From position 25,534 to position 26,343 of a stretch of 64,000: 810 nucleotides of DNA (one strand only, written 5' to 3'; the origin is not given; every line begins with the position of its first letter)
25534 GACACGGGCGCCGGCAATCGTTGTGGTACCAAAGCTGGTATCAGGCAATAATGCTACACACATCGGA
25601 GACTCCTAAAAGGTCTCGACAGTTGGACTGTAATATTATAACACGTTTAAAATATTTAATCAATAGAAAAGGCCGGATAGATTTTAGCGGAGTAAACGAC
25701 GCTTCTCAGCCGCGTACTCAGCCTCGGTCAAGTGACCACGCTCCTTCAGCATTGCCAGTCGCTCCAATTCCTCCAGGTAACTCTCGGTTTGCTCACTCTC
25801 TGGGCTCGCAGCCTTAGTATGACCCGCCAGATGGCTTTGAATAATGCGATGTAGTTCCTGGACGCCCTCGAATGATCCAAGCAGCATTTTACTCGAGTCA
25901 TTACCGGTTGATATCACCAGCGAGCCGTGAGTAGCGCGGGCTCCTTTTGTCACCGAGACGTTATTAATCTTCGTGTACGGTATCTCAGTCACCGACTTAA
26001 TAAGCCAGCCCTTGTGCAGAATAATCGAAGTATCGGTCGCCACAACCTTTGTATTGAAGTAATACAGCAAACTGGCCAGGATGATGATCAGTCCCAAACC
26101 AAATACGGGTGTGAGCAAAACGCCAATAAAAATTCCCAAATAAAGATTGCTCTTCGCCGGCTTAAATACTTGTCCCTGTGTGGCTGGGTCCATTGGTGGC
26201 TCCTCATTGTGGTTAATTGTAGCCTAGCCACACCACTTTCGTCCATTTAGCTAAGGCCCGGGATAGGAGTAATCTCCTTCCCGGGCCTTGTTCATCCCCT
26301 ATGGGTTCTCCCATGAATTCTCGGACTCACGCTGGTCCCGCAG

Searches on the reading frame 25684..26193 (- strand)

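Call 57: search_protein_families(library=pfam, max_evalue=0.00001, proteins=[window:25684-26193:-])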
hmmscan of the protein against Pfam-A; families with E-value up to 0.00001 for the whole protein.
window:25684-26193:- (169 aa): 2 families
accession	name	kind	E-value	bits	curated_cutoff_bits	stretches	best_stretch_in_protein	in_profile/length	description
PF03703.20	bPH_2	-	1.1e-08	35.6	22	1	45-101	1-60/78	Bacterial PH domain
PF09851.14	SHOCT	-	5.3e-06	26.4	27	1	141-168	1-28/28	Short C-terminal domain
